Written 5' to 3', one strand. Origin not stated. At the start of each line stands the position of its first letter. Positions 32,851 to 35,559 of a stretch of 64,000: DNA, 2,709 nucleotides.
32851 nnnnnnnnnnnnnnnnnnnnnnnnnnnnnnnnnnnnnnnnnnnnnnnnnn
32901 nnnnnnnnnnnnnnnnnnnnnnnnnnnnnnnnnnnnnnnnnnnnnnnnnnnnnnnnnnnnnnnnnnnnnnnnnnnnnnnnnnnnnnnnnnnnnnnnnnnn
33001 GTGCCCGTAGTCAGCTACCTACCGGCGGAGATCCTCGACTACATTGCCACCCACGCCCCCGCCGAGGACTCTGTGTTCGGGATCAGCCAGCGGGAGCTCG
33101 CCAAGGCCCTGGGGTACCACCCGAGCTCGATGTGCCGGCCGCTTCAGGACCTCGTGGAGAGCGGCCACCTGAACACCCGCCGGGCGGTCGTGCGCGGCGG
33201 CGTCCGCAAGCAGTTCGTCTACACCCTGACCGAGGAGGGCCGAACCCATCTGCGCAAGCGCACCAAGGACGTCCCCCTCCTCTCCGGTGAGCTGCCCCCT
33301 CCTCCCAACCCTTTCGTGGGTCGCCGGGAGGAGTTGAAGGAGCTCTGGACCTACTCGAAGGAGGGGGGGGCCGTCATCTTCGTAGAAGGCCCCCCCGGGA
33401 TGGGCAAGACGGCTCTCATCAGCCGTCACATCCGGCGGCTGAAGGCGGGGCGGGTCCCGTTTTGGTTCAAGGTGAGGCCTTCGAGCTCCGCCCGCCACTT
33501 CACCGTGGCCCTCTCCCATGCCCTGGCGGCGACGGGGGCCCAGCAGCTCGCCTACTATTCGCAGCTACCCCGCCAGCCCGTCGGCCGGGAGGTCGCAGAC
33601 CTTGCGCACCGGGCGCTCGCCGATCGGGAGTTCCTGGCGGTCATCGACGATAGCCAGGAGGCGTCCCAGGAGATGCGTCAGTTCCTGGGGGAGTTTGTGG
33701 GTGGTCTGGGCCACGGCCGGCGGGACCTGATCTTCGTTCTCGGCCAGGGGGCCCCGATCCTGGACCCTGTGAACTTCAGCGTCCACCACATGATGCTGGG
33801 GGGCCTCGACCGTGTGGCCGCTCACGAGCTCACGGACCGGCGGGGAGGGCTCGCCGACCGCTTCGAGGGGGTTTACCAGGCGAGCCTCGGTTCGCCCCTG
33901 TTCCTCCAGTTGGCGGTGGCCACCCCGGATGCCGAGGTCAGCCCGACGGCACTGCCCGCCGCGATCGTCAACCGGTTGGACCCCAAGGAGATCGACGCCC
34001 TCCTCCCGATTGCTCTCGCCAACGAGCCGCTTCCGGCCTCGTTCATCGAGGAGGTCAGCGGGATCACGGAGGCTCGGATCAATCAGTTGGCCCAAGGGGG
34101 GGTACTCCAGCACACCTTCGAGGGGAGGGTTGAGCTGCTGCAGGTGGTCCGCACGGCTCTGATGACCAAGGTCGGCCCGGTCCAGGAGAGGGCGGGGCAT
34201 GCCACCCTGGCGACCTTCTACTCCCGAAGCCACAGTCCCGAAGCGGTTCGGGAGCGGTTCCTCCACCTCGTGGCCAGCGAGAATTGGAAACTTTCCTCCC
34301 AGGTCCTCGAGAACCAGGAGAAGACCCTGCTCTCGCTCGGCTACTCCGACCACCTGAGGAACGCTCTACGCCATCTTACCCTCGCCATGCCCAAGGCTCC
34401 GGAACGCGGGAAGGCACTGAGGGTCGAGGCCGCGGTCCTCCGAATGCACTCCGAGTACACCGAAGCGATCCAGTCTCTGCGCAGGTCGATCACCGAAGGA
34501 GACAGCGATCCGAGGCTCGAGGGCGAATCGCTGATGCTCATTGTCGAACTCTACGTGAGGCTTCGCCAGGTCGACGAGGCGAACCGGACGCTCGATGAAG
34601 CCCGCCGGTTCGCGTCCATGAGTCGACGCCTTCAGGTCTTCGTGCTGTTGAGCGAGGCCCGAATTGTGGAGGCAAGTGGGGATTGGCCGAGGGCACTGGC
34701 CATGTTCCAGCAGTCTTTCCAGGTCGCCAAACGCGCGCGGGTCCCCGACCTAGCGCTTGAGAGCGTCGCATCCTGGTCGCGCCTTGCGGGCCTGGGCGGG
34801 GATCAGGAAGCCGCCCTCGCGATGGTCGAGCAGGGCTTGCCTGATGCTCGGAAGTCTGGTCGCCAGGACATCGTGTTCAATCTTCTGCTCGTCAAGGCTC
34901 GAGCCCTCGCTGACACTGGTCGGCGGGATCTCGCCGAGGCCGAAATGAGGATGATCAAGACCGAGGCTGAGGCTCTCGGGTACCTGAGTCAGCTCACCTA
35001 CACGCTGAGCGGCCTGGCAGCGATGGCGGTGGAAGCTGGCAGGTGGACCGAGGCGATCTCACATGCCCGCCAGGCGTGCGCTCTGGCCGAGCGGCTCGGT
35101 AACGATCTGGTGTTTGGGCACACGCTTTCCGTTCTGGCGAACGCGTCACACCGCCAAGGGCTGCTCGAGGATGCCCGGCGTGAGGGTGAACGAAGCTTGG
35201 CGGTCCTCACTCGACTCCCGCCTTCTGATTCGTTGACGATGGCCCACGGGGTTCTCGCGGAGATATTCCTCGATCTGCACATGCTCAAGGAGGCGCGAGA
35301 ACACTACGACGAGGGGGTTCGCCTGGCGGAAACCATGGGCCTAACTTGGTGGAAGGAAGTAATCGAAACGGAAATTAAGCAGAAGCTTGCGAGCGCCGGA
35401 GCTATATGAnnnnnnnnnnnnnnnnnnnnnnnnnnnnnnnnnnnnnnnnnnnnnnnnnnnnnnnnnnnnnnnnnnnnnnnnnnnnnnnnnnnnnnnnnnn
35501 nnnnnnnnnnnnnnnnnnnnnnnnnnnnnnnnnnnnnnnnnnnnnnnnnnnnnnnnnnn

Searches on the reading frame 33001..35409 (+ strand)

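Call 32: search_protein_families(library=pfam, proteins=[window:33001-35409:+])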
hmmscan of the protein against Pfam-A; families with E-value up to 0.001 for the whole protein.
window:33001-35409:+ (802 aa): 12 families
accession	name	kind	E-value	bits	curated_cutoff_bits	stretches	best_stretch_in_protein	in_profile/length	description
PF13424.12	TPR_12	-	9.2e-16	58.2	30.1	1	708-777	5-76/77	Tetratricopeptide repeat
PF17874.7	TPR_MalT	-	1.3e-09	38.3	45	1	672-784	46-160/336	MalT-like TPR region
PF13191.12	AAA_16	-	5.9e-09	37.1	32.6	1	104-238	1-161/167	AAA ATPase domain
PF07719.23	TPR_2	-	4.7e-08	33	27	0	669-697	4-32/34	Tetratricopeptide repeat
PF12802.13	MarR_2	-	1.1e-06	29.1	27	1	10-58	9-51/61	MarR family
PF13401.12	AAA_22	-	1.4e-05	25.8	27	1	122-232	4-107/130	AAA domain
PF01637.24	ATPase_2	-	2e-05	25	33.2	1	105-169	1-68/225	ATPase domain predominantly from Archaea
PF25058.1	ARM_TT21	-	0.00022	21.6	27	0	476-571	13-119/155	Tetratricopeptide repeat protein 21 ARM repeat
PF00515.34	TPR_1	-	0.0004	20.5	27.8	0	748-777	3-32/34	Tetratricopeptide repeat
PF05729.18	NACHT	-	0.00041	20.7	26.7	1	125-227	2-99/167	NACHT domain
PF13671.12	AAA_33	-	0.00046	20.9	27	0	125-229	1-89/143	AAA domain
PF13374.12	TPR_10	-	0.00094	19.6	27.5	0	668-699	4-35/42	Tetratricopeptide repeat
